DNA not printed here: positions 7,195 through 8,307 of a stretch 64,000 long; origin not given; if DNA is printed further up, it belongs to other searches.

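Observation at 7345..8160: Free-standing, highly acidic sigma-70 regions 1.2-2.2 fragment protein lacking all DNA-recognition regions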

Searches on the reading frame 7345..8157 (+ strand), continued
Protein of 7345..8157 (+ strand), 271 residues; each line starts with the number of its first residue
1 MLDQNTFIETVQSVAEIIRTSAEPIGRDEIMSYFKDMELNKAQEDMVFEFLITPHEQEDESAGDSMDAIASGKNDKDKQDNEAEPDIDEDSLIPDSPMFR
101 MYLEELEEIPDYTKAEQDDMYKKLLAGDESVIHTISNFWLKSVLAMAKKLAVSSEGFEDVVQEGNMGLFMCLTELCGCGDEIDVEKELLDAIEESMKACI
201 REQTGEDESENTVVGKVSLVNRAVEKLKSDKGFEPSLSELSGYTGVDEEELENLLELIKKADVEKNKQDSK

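Call 31: search_solved_structures(query=A2, max_evalue=0.001, show_alignments=3)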
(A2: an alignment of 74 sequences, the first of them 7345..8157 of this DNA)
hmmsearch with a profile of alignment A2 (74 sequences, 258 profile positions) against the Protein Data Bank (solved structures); distinct sequences matched with E-value up to 0.001: 66 (the best 60 are shown).
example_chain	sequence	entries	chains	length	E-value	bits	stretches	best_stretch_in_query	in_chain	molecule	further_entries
7ckq_F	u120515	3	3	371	1e-32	116.8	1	12-254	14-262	RNA polymerase sigma factor SigA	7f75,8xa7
7l7b_F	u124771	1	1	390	1.8e-32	116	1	21-254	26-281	RNA polymerase sigma factor SigA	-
8x6f_E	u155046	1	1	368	1.9e-31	112.6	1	20-254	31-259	RNA polymerase sigma factor SigA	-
9gdo_F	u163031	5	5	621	1.4e-25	93.4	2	7-254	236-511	RNA polymerase sigma factor RpoD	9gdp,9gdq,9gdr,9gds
7ye1_F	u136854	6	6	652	1.1e-23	87.2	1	118-254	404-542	RNA polymerase sigma factor RpoD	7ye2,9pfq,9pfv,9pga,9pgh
6n4c_F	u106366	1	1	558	3.1e-22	82.4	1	97-254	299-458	RNA polymerase sigma factor RpoD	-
3ugo_A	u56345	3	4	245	5.8e-21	78.3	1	112-236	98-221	RNA polymerase sigma factor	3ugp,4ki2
1l9z_H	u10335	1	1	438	8.2e-21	77.8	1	112-236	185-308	SIGMA FACTOR SIGA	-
1ku2_A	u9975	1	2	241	9.8e-21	77.6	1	112-236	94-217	sigma factor sigA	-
6n57_L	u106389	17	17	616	1e-20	77.5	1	97-254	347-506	RNA polymerase sigma factor RpoD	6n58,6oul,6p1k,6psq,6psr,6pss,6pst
3iyd_F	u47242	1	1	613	1.1e-20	77.4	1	97-254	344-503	RNA polymerase sigma factor rpoD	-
7vf9_F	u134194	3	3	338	1.1e-20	77.4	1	67-253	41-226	RNA polymerase sigma factor RpoS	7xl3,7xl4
6n61_F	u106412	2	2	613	1.1e-20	77.4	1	97-254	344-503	RNA polymerase sigma factor RpoD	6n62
7f0r_F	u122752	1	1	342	1.1e-20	77.3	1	67-253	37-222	RNA polymerase sigma factor RpoS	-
7ubm_F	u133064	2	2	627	1.2e-20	77.3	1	97-254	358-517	RNA polymerase sigma factor RpoD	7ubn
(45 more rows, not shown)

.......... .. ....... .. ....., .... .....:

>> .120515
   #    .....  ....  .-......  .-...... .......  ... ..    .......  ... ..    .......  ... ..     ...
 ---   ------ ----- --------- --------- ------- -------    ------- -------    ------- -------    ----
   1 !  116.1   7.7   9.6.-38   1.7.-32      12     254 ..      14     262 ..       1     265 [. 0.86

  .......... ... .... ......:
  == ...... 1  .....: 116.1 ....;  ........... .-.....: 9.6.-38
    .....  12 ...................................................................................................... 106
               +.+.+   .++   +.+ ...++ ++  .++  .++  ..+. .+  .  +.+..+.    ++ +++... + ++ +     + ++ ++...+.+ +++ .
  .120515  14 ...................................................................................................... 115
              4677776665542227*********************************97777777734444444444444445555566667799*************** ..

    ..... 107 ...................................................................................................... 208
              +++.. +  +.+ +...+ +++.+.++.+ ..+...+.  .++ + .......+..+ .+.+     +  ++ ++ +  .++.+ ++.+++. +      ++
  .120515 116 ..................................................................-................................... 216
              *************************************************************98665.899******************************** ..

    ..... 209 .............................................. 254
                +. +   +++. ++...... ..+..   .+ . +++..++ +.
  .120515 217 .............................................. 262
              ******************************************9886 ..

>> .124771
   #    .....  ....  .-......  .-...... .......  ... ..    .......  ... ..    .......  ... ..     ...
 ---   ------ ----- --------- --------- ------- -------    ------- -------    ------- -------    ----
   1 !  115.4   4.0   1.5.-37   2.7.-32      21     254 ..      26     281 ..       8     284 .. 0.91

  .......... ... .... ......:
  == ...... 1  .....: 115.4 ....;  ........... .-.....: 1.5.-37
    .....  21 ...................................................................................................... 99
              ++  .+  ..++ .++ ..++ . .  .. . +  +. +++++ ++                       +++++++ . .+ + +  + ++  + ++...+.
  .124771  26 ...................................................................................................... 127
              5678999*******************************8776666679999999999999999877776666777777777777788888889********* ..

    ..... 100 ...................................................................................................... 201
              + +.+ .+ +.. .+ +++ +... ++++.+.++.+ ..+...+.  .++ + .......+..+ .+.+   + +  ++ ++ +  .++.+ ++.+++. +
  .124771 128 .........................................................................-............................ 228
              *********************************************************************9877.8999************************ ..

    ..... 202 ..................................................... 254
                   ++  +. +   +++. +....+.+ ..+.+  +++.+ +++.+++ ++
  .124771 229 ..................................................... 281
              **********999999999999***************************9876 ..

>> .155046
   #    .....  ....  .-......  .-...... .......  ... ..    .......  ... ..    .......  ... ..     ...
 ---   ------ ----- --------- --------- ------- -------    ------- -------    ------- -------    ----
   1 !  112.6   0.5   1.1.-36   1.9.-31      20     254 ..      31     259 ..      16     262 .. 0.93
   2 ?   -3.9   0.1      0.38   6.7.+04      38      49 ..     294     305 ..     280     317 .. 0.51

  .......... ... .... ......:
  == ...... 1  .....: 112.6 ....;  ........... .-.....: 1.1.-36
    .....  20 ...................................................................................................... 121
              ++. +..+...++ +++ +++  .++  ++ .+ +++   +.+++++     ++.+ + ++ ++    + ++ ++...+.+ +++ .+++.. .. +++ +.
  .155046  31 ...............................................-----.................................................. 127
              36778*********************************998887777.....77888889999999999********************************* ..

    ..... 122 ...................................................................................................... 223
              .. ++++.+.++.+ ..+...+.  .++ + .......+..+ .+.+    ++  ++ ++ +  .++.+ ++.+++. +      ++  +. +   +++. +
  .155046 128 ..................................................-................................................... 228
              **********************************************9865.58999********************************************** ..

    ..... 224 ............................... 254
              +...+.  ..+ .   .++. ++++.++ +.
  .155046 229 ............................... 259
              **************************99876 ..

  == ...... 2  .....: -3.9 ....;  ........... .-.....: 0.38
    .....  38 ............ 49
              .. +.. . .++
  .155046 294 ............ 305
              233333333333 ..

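Call 33: search_protein_families(library=pfam, alignment_id=A2, max_evalue=0.01)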
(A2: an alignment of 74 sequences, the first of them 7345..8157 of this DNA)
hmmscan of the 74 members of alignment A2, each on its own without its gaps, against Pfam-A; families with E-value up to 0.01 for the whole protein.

A. member 1, window:7345-8157:+ (271 aa): 2 families
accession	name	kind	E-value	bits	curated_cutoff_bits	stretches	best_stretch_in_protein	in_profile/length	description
PF04539.22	Sigma70_r3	-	0.0021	18.6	25.3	0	219-260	5-46/78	Sigma-70 region 3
PF04542.20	Sigma70_r2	-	0.0064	16.7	24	0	141-169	7-35/71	Sigma-70 region 2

B. families by the number of members that match (of 74 scanned): 20 families
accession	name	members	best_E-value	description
PF04539.22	Sigma70_r3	57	9.8e-09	Sigma-70 region 3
PF04542.20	Sigma70_r2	54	8.1e-09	Sigma-70 region 2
PF03979.19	Sigma70_r1_1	17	3.9e-15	Sigma-70 factor, region 1.1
PF02186.21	TFIIE_beta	10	4.8e-06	TFIIE beta subunit core domain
PF00140.25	Sigma70_r1_2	5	2.7e-18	Sigma-70 factor, region 1.2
PF08696.17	Dna2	1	0.00093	DNA replication factor Dna2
PF05619.16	DUF787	1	0.0011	Borrelia burgdorferi protein of unknown function (DUF787)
PF09286.16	Pro-kuma_activ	1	0.0011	Pro-kumamolisin, activation domain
PF16007.11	DUF4777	1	0.0022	Domain of unknown function (DUF4777)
PF02271.21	UCR_14kD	1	0.0023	Ubiquinol-cytochrome C reductase complex 14kD subunit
PF04523.18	Herpes_U30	1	0.0034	Herpes virus tegument protein U30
PF06043.17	Reo_P9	1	0.0043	Reovirus P9-like family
PF17325.7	SPG4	1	0.0051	Stationary phase protein 4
PF03250.19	Tropomodulin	1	0.0052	Tropomodulin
PF02865.22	STAT_int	1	0.0058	STAT protein, protein interaction domain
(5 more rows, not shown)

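Call 36: predict_structure(alignment_id=A2)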
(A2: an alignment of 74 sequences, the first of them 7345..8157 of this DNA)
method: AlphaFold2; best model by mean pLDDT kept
length: 271 residues; sequences in the alignment: 74
mean_pLDDT: 87.7   pTM: 0.53
mean pLDDT of the five models: 87.7, 87.4, 87.3, 86.7, 86.0
residues with pLDDT >= 90: 195; 70-90: 39; 50-70: 14; < 50: 23
segments of 3 or more residues with pLDDT < 50: 61-81
pLDDT, mean of each block of 10 residues (from residue 1): 90 96 96 96 96 75 41 39 65 91 97 97 98 98 95 90 98 96 97 95 73 82 93 97 95 94 89 78
secondary structure, 60 per line:
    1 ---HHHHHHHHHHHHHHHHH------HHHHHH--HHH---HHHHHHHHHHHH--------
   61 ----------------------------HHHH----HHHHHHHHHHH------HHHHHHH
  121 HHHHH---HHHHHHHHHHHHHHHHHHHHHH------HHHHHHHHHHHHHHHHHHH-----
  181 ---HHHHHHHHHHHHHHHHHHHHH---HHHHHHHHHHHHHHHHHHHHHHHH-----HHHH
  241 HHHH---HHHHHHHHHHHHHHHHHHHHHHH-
elements in order: H4-20 H27-32 H41-52 H89-92 H97-107 H114-125 H129-150 H157-175 H184-204 H208-231 H237-244 H248-270

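Call 39: fold_search(model_id=the predicted structure, library=pdb)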
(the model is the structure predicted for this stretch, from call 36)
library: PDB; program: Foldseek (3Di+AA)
matches with E <= 10: 278; with E <= 0.001: 25
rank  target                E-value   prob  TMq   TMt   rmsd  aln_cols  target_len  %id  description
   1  9a58_A                2.3e-07  1.00  0.37  0.29  22.8       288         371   20  Integrative model of SIGA-RPOC by crosslinking MS and deep learning (released 2024-09-18)
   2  8x6f_E                6.7e-06  1.00  0.40  0.40   5.1       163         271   21  Cryo-EM structure of Staphylococcus aureus sigA-dependent RNAP-promoter open complex (released 2024-06-05)
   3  6uu8_FFF              9.8e-06  1.00  0.41  0.41   4.8       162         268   19  E. coli mutant sigma-S transcription initiation complex with a 7-nt RNA ("Fresh" mutant crystal soaked with GTP, UTP (released 2020-08-26)
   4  5ipl_F                2.0e-05  1.00  0.39  0.39   5.5       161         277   19  SigmaS-transcription initiation complex with 4-nt nascent RNA (released 2016-03-30)
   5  6uu9_FFF              2.5e-05  1.00  0.40  0.40   5.3       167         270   18  E. coli mutant sigma-S transcription initiation complex with an 8-nt RNA ("Fresh" mutant crystal soaked with GTP, UT (released 2020-08-26)
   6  6uu7_FFF              4.0e-05  1.00  0.39  0.39   5.2       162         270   19  E. coli sigma-S transcription initiation complex with a 6-nt RNA and an NTP ("Old" crystal soaked with UTP, CTP, ddG (released 2020-08-26)
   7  6omf_F                5.1e-05  1.00  0.39  0.38   5.5       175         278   18  CryoEM structure of SigmaS-transcription initiation complex with activator Crl (released 2019-08-28)
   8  7l7b_F                1.6e-04  1.00  0.41  0.41   5.2       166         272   22  Clostridioides difficile RNAP with fidaxomicin (released 2022-02-02)
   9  7vf9_F                2.2e-04  1.00  0.33  0.33   6.8       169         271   20  Cryo-EM structure of Pseudomonas aeruginosa RNAP sigmaS holoenzyme complexes (released 2022-07-27)
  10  8k60_F                2.4e-04  1.00  0.40  0.36  11.1       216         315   16  Cryo-EM structure of Streptomyces coelicolor transcription initiation complex with the global transcription factor Afs (released 2024-07-31)
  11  8igr_L                4.3e-04  1.00  0.40  0.36   5.0       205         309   16  Cryo-EM structure of CII-dependent transcription activation complex (released 2023-05-17)
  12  5vi8_F                4.6e-04  1.00  0.40  0.35   6.9       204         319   15  Structure of a mycobacterium smegmatis transcription initiation complex with an upstream-fork promoter fragment (released 2017-04-26)
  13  1ku2_A                4.8e-04  1.00  0.37  0.42   8.6       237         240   17  Crystal Structure of Thermus aquaticus RNA Polymerase Sigma Subunit Fragment Containing Regions 1.2 to 3.1 (released 2002-04-03)
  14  9fjr_f                5.3e-04  1.00  0.40  0.37   5.0       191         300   17  Cryo-EM structure of Mycobacterium tuberculosis sigma-B RNA polymerase bound to -10 promoter element ssDNA oligo - sig (released 2025-05-07)
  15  9fjp_f                5.8e-04  1.00  0.40  0.37   5.1       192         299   17  Cryo-EM structure of Mycobacterium tuberculosis sigma-B RNA polymerase bound to -10 promoter element ssDNA oligo (released 2025-04-02)
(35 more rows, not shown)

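Call 42: list_cluster_members(proteins=[P0201, P0212, P0216, P0220, P0233, P0238, P0245, P0259, P0266, P0268])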
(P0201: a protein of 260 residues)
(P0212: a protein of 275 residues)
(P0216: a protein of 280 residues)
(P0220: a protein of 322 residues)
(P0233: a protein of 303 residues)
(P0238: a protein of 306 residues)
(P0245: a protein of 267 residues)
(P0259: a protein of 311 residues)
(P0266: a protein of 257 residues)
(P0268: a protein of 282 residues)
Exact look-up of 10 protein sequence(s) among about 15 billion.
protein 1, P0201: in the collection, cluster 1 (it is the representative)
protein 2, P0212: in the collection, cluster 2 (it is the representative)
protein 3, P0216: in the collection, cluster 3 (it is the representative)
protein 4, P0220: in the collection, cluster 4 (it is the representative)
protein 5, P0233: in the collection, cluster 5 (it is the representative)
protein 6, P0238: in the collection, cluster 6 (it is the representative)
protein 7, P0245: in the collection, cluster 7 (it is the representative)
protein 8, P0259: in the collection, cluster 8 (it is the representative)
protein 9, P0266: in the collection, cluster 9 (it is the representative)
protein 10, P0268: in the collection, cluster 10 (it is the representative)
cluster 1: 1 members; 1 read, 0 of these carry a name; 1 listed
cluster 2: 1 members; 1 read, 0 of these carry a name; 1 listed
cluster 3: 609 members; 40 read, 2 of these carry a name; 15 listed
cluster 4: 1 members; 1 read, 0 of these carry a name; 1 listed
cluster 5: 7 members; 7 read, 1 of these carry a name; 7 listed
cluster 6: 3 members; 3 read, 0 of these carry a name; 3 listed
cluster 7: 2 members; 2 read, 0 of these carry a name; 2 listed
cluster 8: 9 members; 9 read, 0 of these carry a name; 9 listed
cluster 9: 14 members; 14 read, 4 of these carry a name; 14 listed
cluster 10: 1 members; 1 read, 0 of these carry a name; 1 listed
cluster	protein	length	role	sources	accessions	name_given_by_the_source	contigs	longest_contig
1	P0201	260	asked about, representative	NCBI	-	-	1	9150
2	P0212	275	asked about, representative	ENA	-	-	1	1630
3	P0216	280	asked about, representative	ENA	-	-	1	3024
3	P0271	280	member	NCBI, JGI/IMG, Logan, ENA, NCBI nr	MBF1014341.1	MAG: hypothetical protein HXK78_03975 [Lachnospiraceae bacterium] | hypothetical protein | hypothetical protein [Lachnospiraceae bacterium]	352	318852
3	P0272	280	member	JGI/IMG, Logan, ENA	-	hypothetical protein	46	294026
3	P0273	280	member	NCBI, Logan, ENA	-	-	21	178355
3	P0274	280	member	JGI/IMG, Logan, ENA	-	-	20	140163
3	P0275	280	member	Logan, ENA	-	-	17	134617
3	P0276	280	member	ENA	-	-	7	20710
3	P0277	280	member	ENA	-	-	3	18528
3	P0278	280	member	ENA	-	-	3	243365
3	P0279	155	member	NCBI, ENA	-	-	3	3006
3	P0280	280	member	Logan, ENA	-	-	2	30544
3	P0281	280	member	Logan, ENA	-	-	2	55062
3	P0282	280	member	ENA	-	-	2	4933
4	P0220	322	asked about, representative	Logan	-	-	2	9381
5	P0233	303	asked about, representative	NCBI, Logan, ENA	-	-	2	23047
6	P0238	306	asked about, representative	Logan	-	-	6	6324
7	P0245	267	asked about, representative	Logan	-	-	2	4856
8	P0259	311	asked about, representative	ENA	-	-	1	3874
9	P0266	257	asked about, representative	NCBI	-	-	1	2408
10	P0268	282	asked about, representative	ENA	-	-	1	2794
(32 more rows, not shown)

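Call 43: find_related_loci(query=A2, collection=viral_contigs, flank=6000)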
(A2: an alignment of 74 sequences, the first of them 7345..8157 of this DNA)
Query A2 (271 aa) in viral_contigs; peptide patterns used: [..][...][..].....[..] (x = any residue, [..] = any of these).
600 stretches matched a pattern (row limit reached: there are more); 77 encode a relative of the query (tblastn E <= 1e-3); 77 distinct loci.
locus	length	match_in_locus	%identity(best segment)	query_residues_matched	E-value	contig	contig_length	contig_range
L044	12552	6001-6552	24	73-259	2e-11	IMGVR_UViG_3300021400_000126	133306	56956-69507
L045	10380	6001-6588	24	65-259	3e-11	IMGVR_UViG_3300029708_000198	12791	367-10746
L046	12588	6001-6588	24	65-259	3e-11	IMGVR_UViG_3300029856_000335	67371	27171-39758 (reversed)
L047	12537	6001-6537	26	77-256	8e-11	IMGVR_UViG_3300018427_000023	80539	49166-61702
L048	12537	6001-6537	26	77-256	8e-11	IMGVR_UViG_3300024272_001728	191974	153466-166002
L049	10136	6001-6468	26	102-257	1e-9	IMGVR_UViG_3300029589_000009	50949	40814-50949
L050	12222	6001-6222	35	99-172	4e-9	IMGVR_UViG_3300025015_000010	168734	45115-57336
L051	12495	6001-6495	25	86-251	7e-9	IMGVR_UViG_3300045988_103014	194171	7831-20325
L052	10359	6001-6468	27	98-254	7e-9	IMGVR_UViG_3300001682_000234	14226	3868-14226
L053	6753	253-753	25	87-256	1e-8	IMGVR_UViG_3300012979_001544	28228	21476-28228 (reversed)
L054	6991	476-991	21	84-257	4e-8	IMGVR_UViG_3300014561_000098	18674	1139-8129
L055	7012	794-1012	33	100-172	6e-8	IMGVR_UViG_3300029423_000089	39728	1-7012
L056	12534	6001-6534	25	79-259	6e-8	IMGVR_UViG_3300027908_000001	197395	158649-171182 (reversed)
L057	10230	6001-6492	26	86-257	8e-8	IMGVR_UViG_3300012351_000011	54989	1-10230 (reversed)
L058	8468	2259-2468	34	100-169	1e-7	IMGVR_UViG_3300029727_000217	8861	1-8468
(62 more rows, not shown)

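Call 44: search_dna_similar(query=window:7345-8157:+, collection=phages, mode=protein, max_evalue=0.001, max_rows=10)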
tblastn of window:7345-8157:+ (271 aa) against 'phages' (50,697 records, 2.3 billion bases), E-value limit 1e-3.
Records with a match: 11; places in all: 11; records where one place covers at least 80% of the query: 2.
Best place of each record, by identity: <60% 11.
By first word of the organism name: Bacteriophage 9; Enterococcus 2.
By host as written in the record: - 10; Enterococcus faecalis 1.
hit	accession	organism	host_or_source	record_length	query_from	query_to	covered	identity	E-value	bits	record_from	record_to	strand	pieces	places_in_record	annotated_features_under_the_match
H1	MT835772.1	Bacteriophage sp.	human fecal samples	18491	3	262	96%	43.1%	6e-55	196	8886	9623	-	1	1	record has no annotation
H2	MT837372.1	Bacteriophage sp.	human fecal samples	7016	2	247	91%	25.2%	2e-14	79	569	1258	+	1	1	record has no annotation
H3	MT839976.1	Bacteriophage sp.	human fecal samples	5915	2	172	63%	25.8%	2e-5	51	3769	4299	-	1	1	record has no annotation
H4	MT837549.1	Bacteriophage sp.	human fecal samples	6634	78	246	62%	25.4%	1e-5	52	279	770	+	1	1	record has no annotation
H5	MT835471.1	Bacteriophage sp.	human fecal samples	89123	84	246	60%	22.0%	4e-4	47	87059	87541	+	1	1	record has no annotation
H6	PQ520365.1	Enterococcus phage IME_EF3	-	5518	73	172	37%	29.0%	6e-4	47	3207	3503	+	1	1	record has no annotation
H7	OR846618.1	Enterococcus phage Efs 1-1-1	Enterococcus faecalis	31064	73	172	37%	29.0%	7e-4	47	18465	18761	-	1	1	record has no annotation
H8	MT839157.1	Bacteriophage sp.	human fecal samples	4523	77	169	34%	29.0%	2e-4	48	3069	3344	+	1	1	record has no annotation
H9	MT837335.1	Bacteriophage sp.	human fecal samples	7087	79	171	34%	29.0%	3e-4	48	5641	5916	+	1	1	record has no annotation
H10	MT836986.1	Bacteriophage sp.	human fecal samples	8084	79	172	35%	28.7%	4e-4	47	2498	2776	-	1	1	record has no annotation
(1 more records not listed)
